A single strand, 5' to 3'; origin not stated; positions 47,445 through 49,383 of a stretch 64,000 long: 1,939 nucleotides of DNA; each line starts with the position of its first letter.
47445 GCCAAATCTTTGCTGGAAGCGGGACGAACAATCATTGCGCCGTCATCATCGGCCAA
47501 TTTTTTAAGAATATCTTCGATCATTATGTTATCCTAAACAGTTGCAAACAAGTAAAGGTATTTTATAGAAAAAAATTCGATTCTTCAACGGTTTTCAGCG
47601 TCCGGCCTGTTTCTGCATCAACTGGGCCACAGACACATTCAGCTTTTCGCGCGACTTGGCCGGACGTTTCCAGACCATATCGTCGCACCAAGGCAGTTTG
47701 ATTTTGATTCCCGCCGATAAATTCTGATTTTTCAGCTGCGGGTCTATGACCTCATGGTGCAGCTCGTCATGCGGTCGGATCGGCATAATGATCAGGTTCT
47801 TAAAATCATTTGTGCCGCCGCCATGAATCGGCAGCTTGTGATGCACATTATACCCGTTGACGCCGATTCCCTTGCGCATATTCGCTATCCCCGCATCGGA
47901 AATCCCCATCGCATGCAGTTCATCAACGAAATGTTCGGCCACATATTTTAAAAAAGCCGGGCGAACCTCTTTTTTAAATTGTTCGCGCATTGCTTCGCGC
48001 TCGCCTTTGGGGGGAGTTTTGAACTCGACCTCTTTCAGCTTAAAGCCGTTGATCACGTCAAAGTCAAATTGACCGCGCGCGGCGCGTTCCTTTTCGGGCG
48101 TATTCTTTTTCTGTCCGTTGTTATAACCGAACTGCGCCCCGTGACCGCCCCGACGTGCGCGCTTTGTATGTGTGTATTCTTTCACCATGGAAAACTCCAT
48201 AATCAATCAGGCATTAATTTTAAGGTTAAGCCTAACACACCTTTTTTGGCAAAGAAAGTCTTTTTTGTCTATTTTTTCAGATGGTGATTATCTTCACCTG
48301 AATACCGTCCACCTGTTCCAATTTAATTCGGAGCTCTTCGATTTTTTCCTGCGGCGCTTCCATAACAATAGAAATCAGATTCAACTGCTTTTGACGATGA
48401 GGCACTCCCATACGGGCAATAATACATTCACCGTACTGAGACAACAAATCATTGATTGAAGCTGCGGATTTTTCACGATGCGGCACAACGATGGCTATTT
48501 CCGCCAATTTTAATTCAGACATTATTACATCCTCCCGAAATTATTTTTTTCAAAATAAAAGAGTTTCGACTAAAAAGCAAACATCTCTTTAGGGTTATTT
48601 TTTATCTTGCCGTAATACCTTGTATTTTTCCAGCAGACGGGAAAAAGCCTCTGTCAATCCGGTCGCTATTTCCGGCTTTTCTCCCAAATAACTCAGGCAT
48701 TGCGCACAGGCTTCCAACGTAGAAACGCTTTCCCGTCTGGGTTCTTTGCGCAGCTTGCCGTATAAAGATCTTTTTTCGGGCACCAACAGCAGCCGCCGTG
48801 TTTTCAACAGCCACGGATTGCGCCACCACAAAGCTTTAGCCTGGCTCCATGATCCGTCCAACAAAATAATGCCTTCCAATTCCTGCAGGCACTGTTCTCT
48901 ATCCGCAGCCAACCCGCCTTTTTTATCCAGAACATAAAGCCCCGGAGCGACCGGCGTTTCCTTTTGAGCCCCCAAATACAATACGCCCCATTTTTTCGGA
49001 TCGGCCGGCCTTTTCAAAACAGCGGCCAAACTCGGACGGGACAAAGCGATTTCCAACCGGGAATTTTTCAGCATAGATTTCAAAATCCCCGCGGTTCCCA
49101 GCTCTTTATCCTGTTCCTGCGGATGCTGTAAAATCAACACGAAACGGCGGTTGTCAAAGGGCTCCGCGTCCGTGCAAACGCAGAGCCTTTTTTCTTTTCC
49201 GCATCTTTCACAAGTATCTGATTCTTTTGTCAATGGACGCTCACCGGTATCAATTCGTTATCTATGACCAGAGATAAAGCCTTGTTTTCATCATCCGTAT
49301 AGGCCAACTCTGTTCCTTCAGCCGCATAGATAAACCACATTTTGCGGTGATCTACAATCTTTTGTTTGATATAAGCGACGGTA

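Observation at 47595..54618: Four paralogous stand-alone proteins with an intact colicin-E/pyocin-S-type H-N-H DNase motif and no trafficking domain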

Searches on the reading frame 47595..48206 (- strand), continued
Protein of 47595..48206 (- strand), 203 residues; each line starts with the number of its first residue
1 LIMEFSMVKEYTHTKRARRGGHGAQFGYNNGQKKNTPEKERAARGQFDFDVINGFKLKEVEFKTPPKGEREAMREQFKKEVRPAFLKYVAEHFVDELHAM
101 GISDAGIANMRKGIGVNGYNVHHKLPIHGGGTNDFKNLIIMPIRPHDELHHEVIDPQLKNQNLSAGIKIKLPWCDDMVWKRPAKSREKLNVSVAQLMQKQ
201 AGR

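Call 92: find_encoding_contigs(protein=P0001, flank=10000, max_places=4)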
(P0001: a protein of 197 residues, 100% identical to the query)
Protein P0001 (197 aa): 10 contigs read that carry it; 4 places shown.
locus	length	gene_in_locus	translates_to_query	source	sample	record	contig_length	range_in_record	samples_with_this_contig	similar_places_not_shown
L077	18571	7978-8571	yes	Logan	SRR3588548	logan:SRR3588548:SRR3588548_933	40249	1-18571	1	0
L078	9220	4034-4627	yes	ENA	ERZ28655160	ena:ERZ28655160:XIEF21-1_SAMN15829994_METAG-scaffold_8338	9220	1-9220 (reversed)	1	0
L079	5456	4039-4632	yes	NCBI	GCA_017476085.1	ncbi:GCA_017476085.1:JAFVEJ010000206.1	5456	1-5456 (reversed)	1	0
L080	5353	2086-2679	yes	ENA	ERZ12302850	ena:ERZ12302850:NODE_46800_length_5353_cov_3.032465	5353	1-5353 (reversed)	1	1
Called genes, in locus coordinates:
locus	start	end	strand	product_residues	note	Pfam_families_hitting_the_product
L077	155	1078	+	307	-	PF02661:Fic (weak)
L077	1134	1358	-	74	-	PF00196:GerE, PF08281:Sigma70_r4_2 (weak)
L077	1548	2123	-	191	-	-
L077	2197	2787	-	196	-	-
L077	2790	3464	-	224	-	-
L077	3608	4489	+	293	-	PF00800:PDT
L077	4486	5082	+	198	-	PF13505:OMP_b-brl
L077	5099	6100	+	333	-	PF03741:TerC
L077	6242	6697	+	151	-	PF00011:HSP20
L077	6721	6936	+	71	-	PF06620:DUF1150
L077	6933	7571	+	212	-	PF03942:DTW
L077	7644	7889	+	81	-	PF21699:TM1266-like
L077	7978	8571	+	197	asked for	-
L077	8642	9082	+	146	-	-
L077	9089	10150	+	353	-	PF02547:Queuosine_synth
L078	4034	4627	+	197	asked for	-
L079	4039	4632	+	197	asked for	-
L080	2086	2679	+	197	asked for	-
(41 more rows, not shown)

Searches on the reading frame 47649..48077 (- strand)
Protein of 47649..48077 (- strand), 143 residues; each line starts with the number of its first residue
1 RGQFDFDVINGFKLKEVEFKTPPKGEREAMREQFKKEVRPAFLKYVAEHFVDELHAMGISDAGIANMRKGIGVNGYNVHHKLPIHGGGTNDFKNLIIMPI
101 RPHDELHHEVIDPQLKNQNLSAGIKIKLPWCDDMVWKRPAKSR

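Call 84: predict_structure(alignment_id=A6)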
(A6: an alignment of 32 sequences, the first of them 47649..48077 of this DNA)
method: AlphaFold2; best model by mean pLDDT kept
length: 143 residues; sequences in the alignment: 32
mean_pLDDT: 94.6   pTM: 0.87
mean pLDDT of the five models: 94.6, 94.5, 94.4, 93.7, 92.9
residues with pLDDT >= 90: 131; 70-90: 7; 50-70: 4; < 50: 1
segments of 3 or more residues with pLDDT < 50: none
pLDDT, mean of each block of 10 residues (from residue 1): 80 95 97 98 99 98 99 98 96 98 95 93 94 94 64
secondary structure, 60 per line:
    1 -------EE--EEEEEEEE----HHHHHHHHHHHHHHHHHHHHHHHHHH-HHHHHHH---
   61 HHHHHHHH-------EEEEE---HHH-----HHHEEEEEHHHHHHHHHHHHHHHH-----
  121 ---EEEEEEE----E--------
elements in order: E12-19 H24-49 H51-57 H61-68 E76-80 E95-99 H100-115 E124-130

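Call 86: fold_search(model_id=the predicted structure, library=pdb)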
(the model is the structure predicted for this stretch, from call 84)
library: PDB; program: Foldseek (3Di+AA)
matches with E <= 10: 89; with E <= 0.001: 0
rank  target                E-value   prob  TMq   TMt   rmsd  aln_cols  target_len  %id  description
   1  9sjm_A                8.0e-02  0.54  0.24  0.11  13.0        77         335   19  Type I-F_HNH variant Cascade target-free RNP, HNH domain in inwards position (released 2026-02-04)
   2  9sjo_A                9.1e-02  0.44  0.23  0.11  12.8        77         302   22  Type I-F_HNH variant Cascade target-free RNP, HNH domain in middle position (released 2026-02-04)
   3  4h9d_A                1.3e-01  0.85  0.38  0.54   7.3        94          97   12  Crystal Structure of Mn-dependent Gme HNH nicking endonuclease from Geobacter metallireducens GS-15, Northeast Structu (released 2012-10-10)
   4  9siu_A                1.6e-01  0.66  0.23  0.11   5.1        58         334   28  Type I-F_HNH variant Cascade bound to dsDNA, HNH domain in outwards position (released 2026-02-18)
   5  8ydb_J                1.8e-01  0.30  0.23  0.10  12.8        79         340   23  Type I-FHNH Cascade-dsDNA intermediate complex (released 2024-07-31)
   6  4h9d_B                1.9e-01  0.89  0.42  0.64   6.0        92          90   13  Crystal Structure of Mn-dependent Gme HNH nicking endonuclease from Geobacter metallireducens GS-15, Northeast Structu (released 2012-10-10)
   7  8w1p_G                2.1e-01  0.28  0.23  0.10  12.9        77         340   22  Structure of Selenomonas sp. Cascade (SsCascade) (released 2024-08-07)
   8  9sit_A                2.3e-01  0.33  0.23  0.10  12.9        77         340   21  Type I-F_HNH variant Cascade bound to dsDNA, HNH domain in inwards position (released 2026-02-18)
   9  9shx_A                3.0e-01  0.63  0.32  0.14   4.8        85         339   25  Type I-F_HNH variant Cascade bound to dsDNA, HNH domain in middle position (released 2026-02-04)
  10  8yh9_J                3.4e-01  0.51  0.24  0.14   1.7        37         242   35  Type I-FHNH Cascade complex (released 2024-07-31)
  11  9t38_D                3.9e-01  0.54  0.26  0.32   9.0        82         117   17  Rhs2-CT endonuclease toxin in complex with cognate immunity protein RhsI2 and EF-Tu (released 2025-12-24)
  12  8d2k_A                4.1e-01  0.12  0.24  0.05  13.4       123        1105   18  Structure of Acidothermus cellulolyticus Cas9 ternary complex (Cleavage Intermediate 2) (released 2023-12-20)
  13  9t38_A                5.0e-01  0.51  0.28  0.33   8.4        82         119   18  Rhs2-CT endonuclease toxin in complex with cognate immunity protein RhsI2 and EF-Tu (released 2025-12-24)
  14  6fb3_A                5.4e-01  0.25  0.34  0.04  12.6       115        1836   14  Teneurin 2 Partial Extracellular Domain (released 2018-03-28)
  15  6ske_A                7.0e-01  0.20  0.33  0.04  12.7       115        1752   14  Teneurin 2 in complex with Latrophilin 2 Lec domain (released 2020-02-12)
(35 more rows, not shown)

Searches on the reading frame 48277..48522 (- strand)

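Call 3: search_protein_families(library=pfam, proteins=[window:48277-48522:-], max_evalue=1)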
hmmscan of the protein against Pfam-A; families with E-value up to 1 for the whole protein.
window:48277-48522:- (81 aa): 2 families
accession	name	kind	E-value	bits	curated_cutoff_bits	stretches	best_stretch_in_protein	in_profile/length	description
PF21699.3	TM1266-like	-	6.4e-22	77.7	27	1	5-77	1-73/74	Iron-only hydrogenase system regulator, putative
PF08753.17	NikR_C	-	0.022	15.4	22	1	10-75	5-70/77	NikR C terminal nickel binding domain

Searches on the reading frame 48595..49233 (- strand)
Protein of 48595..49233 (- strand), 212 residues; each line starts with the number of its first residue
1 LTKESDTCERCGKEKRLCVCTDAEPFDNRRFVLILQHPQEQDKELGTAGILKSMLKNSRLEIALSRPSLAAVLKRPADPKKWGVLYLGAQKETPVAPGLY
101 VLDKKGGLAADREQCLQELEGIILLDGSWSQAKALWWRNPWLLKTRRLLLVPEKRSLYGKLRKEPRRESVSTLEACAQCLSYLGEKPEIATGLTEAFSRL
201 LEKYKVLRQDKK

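Call 3: search_protein_families(library=pfam, proteins=[window:48595-49233:-], max_evalue=1)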
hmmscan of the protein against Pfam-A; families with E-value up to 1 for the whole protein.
window:48595-49233:- (212 aa): 2 families
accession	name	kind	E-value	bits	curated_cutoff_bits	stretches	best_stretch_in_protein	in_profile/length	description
PF03942.20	DTW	-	6.2e-38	130.9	33.7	1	6-204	2-194/195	DTW domain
PF04034.18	Ribo_biogen_C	-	0.027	14.6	29.9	1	115-197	17-93/127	Ribosome biogenesis protein, C-terminal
